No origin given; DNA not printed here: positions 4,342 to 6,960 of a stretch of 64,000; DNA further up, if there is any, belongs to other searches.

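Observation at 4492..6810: Rhs/YD-repeat cargo gene inserted inside the structural operon, with a hydrophobic HExxH C-terminal domain and no adjacent immunity gene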

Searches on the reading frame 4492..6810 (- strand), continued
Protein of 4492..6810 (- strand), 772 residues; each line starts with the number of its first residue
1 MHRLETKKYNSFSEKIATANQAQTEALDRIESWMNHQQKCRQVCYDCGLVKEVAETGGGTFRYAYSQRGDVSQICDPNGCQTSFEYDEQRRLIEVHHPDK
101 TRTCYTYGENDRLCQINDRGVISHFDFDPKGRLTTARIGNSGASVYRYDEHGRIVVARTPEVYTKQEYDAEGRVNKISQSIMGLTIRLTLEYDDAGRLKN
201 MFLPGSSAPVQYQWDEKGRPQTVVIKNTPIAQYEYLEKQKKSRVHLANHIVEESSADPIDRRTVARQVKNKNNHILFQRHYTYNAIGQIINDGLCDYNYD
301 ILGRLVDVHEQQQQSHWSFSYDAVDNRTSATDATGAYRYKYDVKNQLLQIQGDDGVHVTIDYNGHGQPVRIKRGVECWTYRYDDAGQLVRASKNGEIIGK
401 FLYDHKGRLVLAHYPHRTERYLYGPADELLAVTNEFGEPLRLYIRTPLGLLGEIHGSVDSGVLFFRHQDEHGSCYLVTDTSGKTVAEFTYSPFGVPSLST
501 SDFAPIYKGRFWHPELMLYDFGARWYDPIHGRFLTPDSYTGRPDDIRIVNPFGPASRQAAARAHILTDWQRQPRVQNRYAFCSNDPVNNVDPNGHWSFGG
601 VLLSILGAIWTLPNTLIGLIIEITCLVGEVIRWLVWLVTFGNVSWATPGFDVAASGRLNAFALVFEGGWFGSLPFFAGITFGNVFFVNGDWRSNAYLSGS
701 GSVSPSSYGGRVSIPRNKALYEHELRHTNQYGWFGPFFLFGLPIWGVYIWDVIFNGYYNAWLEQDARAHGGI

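Call 25: predict_structure(alignment_id=A2)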
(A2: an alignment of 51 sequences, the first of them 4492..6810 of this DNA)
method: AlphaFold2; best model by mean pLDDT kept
length: 772 residues; sequences in the alignment: 51
mean_pLDDT: 89.0   pTM: 0.75
mean pLDDT of the five models: 89.0, 88.8, 87.6, 86.6, 86.4
residues with pLDDT >= 90: 511; 70-90: 204; 50-70: 34; < 50: 23
segments of 3 or more residues with pLDDT < 50: 1-9, 593-605
pLDDT, mean of each block of 10 residues (from residue 1): 44 66 87 89 92 91 95 94 96 95 94 95 95 94 95 96 97 97 97 96 97 96 96 95 97 94 95 95 94 96 95 92 95 95 95 95 95 96 96 98 95 96 95 97 94 97 95 95 94 85 89 94 92 91 91 91 86 88 91 45 52 69 72 74 68 81 81 80 85 79 88 88 91 79 75 89 92 84
secondary structure, 60 per line:
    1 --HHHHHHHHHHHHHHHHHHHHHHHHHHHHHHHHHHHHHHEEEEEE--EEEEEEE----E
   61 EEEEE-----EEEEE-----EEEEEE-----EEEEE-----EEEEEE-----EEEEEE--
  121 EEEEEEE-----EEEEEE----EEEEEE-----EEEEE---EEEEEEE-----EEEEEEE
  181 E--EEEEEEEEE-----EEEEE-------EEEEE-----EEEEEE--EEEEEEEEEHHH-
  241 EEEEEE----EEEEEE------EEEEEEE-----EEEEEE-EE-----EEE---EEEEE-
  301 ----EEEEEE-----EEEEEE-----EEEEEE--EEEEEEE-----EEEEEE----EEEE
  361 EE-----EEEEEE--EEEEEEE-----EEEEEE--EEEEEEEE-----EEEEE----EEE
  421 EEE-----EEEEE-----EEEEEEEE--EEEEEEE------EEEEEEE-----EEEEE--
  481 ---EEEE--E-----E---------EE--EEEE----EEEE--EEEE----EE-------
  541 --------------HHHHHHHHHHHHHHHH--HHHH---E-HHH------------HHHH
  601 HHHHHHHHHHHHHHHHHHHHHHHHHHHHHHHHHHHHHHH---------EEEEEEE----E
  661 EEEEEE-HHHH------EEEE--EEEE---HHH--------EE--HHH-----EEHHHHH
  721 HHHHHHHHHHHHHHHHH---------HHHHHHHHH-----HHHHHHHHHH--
elements in order (helices of 4 or more, strands of 3 or more residues): H3-40 E41-46 E49-55 E60-65 E71-75 E81-86 E92-96 E102-107 E113-118 E121-127 E133-138 E143-148 E154-158 E162-168 E174-181 E184-192 E198-202 E210-214 E220-225 E228-236 E241-246 E251-256 E263-269 E275-280 E289-291 E295-299 E305-310 E316-321 E327-332 E335-341 E347-352 E357-362 E368-373 E376-382 E388-393 E396-403 E409-413 E418-423 E429-433 E439-446 E449-455 E462-468 E474-478 E484-487 E510-513 E518-521 E524-527 H555-570 H573-576 H597-639 E649-655 E660-666 H668-671 E678-681 E684-687 H716-737 H747-755 H761-770

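Call 30: fold_search(model_id=the predicted structure, library=pdb)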
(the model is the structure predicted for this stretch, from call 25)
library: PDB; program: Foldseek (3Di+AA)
matches with E <= 10: 1417; with E <= 0.001: 185
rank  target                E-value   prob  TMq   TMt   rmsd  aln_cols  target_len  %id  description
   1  8qja_D                2.4e-31  1.00  0.56  0.43   5.0       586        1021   19  T6SS-linked Rhs repeat protein - Advenella mimigardefordensis VgrG-Rhs core (released 2024-09-25)
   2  8qja_C                3.6e-31  1.00  0.56  0.43   4.7       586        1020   19  T6SS-linked Rhs repeat protein - Advenella mimigardefordensis VgrG-Rhs core (released 2024-09-25)
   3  8qja_B                4.0e-31  1.00  0.55  0.42   5.0       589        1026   19  T6SS-linked Rhs repeat protein - Advenella mimigardefordensis VgrG-Rhs core (released 2024-09-25)
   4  8qja_A                7.8e-31  1.00  0.30  0.24  20.4       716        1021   17  T6SS-linked Rhs repeat protein - Advenella mimigardefordensis VgrG-Rhs core (released 2024-09-25)
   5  8uxt                  1.4e-30  1.00  0.24  0.14  20.9       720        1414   16  Acinetobacter baumannii Tse15 Rhs effector, toxin cleavage mutant (D1369N, D1391N) (released 2024-10-09)
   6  9ifo_A                2.2e-30  1.00  0.50  0.30   6.2       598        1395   20  Structure of Teneurin-Like Protein (TLP) (released 2026-03-11)
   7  8qjc                  3.7e-30  1.00  0.25  0.20  19.3       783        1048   14  T6SS-linked Rhs repeat protein - Salmonella bongori Rhs-core domain with toxin domain (released 2024-09-25)
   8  8uy4_A                8.4e-30  1.00  0.38  0.25  10.4       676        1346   15  Acinetobacter baumannii Tse15 Rhs effector (released 2024-10-09)
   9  8qjb_A                1.3e-29  1.00  0.25  0.20  19.4       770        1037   14  T6SS-linked Rhs repeat protein - Salmonella bongori Rhs-core domain extended N-terminus (released 2024-09-25)
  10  8qjd_B                1.6e-29  1.00  0.26  0.21  18.5       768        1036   14  T6SS-linked Rhs repeat protein - Salmonella bongori Rhs-core domain (released 2024-09-25)
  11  8cp6_B                1.7e-29  1.00  0.55  0.40   5.8       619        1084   18  Type six secretion system exported effector 5 (Tse5) (released 2023-12-06)
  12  8fia_A                4.6e-29  1.00  0.42  0.21   8.9       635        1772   19  The structure of fly Teneurin self assembly (released 2023-05-03)
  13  8h8a_A                8.1e-29  1.00  0.26  0.22  17.2       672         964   17  Type VI secretion system effector RhsP in its post-autoproteolysis and monomeric form (released 2023-01-18)
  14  7q97_A                2.8e-28  1.00  0.33  0.26  15.6       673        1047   18  Structure of the bacterial type VI secretion system effector RhsA. (released 2021-12-22)
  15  8h8b                  1.0e-27  1.00  0.19  0.15  24.7       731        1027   15  Type VI secretion system effector RhsP in its pre-autoproteolysis and monomeric form (released 2023-01-18)
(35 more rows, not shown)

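Call 50: search_protein_families(library=pfam, proteins=[P0095], max_evalue=1)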
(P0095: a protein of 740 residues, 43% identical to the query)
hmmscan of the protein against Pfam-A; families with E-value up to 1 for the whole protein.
P0095 (740 aa): 3 families
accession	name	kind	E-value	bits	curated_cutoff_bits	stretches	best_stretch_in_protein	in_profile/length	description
PF05593.20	RHS_repeat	-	3.8e-33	113.6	22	6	56-86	3-33/38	RHS Repeat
PF20062.4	DUF6461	-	0.081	12.8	23.2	1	31-80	104-153/215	Family of unknown function (DUF6461)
PF25023.1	TEN_YD-shell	-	0.14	10.6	50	1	96-166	321-390/909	Teneurin YD-shell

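Call 63: find_encoding_contigs(protein=P0040, flank=10000, max_places=2)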
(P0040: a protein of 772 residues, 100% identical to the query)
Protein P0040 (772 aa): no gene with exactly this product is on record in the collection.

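Call 66: search_protein_families(library=pfam, proteins=[L003:12157-12600:+, L003:12609-13316:+, L003:13814-15514:+, L003:15516-16787:+, L003:16800-17297:+, L003:17320-19068:+, L003:19322-20101:+, L005:186-971:+, L005:19636-21363:+, L005:21632-22420:+], max_evalue=0.01)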
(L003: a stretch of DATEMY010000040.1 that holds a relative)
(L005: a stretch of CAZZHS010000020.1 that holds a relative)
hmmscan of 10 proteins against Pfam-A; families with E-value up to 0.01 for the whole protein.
L003:12157-12600:+ (147 aa): 0 families

L003:12609-13316:+ (235 aa): 0 families

L003:13814-15514:+ (566 aa): 1 family
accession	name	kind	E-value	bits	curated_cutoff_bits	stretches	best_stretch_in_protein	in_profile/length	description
PF04865.19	Baseplate_J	-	1.1e-31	110.5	21.1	1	151-366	4-218/255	Baseplate J-like protein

L003:15516-16787:+ (423 aa): 0 families

L003:16800-17297:+ (165 aa): 0 families

L003:17320-19068:+ (582 aa): 0 families

L003:19322-20101:+ (259 aa): 0 families

L005:186-971:+ (261 aa): 6 families
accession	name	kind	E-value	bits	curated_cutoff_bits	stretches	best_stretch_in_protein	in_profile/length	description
PF00005.33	ABC_tran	-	1.3e-30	107.3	25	1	23-170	1-137/137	ABC transporter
PF13304.12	AAA_21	-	1.2e-12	49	27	2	125-187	221-286/304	AAA domain, putative AbiEii toxin, Type IV TA system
PF02463.25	SMC_N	-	9.6e-09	35.4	40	1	120-186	121-185/220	RecF/RecN/SMC N terminal domain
PF13555.12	AAA_29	-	0.00081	19.5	27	1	28-50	17-39/61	P-loop containing region of AAA domain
PF13476.12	AAA_23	-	0.0052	17.9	27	1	26-52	15-38/201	AAA domain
PF13558.12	SbcC_Walker_B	-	0.0063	17.2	27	0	136-185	27-89/90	SbcC/RAD50-like, Walker B motif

L005:19636-21363:+ (575 aa): 0 families

L005:21632-22420:+ (262 aa): 0 families

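Call 76: search_dna_similar(query=window:4492-6810:-, collection=phages, mode=protein, max_evalue=0.001, max_rows=15)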
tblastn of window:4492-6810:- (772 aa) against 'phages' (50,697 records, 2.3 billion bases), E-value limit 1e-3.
Records with a match: 24; places in all: 60; records where one place covers at least 80% of the query: 0.
Best place of each record, by identity: <60% 24.
By first word of the organism name: Bacteriophage 14; Escherichia 3; Pseudomonas 2; Listeria 2; Streptococcus 1; Leptospira 1; Anaeroplasmataceae 1.
By host as written in the record: - 7; Candidatus Hamiltonella defensa 2; Listeria monocytogenes 2; Pseudomonas aeruginosa 1; Streptococcus suis 1; Candidatus Hamiltonella defensa strain MMF12H 1; Candidatus Hamiltonella defensa strain A1A 1; Candidatus Hamiltonella defensa strain MMP1 1; and 8 more.
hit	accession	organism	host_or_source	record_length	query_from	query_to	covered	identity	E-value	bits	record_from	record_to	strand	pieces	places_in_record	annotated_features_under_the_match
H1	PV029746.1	Pseudomonas phage Phipami28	Pseudomonas aeruginosa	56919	25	537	66%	26.3%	3e-23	112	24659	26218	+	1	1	Rhs-family protein | hypothetical protein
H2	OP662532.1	Streptococcus phage YS34-rum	Streptococcus suis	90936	65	646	75%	22.8%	1e-4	102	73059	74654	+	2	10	cell wall protein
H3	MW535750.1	Bacteriophage APSE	Candidatus Hamiltonella defensa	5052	58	607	71%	23.8%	6e-15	85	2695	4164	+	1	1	Z: putative YD-repeat toxin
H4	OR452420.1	Bacteriophage APSE-3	Candidatus Hamiltonella defensa strain ...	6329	58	607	71%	23.8%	9e-15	85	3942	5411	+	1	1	Z: putative YD-repeat toxin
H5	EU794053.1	Bacteriophage APSE-3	Candidatus Hamiltonella defensa strain ...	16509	58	607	71%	23.8%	1e-14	85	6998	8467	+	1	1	Z: putative YD-repeat toxin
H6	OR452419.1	Bacteriophage APSE-3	Candidatus Hamiltonella defensa strain ...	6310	58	607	71%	23.7%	2e-14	84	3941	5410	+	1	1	Z: putative YD-repeat toxin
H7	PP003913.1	Pseudomonas phage vB_Pae_U1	Pseudomonas aeruginosa ST773 ...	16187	58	537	62%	27.0%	2e-23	113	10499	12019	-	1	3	Rhs family protein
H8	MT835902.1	Bacteriophage sp.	human fecal samples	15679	78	609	69%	24.1%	1e-10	72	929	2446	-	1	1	record has no annotation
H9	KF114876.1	Leptospira phage vB_LalZ_80412-LE1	frog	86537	21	602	69%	23.2%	4e-5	103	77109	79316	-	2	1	RHS repeat-associated core domain protein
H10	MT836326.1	Bacteriophage sp.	human fecal samples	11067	64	598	69%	22.5%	5e-11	72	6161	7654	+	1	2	record has no annotation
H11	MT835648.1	Bacteriophage sp.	human fecal samples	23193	60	597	70%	22.1%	3e-15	87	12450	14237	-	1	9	record has no annotation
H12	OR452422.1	Bacteriophage APSE-11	Candidatus Hamiltonella defensa strain ...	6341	164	609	58%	26.2%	4e-12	76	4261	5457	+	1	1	Z: putative YD-repeat toxin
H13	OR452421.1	Bacteriophage APSE-11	Candidatus Hamiltonella defensa strain ...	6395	164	609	58%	26.2%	4e-12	76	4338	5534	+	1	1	Z: putative YD-repeat toxin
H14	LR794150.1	Bacteriophage APSE-3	aphid host's whole body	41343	164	609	58%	25.4%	5e-12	76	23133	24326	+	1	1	Variable length region containing toxin cassettes in Hamiltonella ... | Putative RHS-repeat-containing toxin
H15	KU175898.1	Bacteriophage APSE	Candidatus Hamiltonella defensa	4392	164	621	59%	24.6%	4e-13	79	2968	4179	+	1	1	Z: putative YD-repeat toxin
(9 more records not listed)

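Call 92: find_encoding_contigs(protein=P0095, flank=10000, max_places=1)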
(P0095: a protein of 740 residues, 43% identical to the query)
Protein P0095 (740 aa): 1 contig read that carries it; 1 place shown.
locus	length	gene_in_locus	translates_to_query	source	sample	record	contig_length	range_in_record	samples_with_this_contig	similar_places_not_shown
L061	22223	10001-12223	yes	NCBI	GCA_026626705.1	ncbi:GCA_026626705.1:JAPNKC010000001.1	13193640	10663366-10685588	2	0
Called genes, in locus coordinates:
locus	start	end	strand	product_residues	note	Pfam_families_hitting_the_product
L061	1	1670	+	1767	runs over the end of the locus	PF00069:Pkinase, PF07714:PK_Tyr_Ser-Thr, PF13191:AAA_16, PF01590:GAF, PF13185:GAF_2, PF00512:HisKA (weak), PF02518:HATPase_c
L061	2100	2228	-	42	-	-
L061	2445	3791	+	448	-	PF04984:Phage_sheath_1, PF17482:Phage_sheath_1C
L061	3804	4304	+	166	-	-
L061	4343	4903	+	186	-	-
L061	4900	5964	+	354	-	-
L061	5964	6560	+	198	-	-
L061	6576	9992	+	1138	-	PF04513:Baculo_PEP_C (faint), PF07464:ApoLp-III (faint)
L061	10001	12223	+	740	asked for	PF25023:TEN_YD-shell, PF05593:RHS_repeat (weak), PF25023:TEN_YD-shell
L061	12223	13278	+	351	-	PF05954:Phage_GPD (weak)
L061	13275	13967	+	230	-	-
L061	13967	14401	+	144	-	-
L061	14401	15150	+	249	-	-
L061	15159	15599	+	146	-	PF10934:Sheath_initiator (weak)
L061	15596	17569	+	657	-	PF04865:Baseplate_J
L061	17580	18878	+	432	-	-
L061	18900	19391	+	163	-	-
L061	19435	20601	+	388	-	-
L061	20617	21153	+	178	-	-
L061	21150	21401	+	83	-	-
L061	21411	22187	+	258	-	-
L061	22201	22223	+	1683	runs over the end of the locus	PF00082:Peptidase_S8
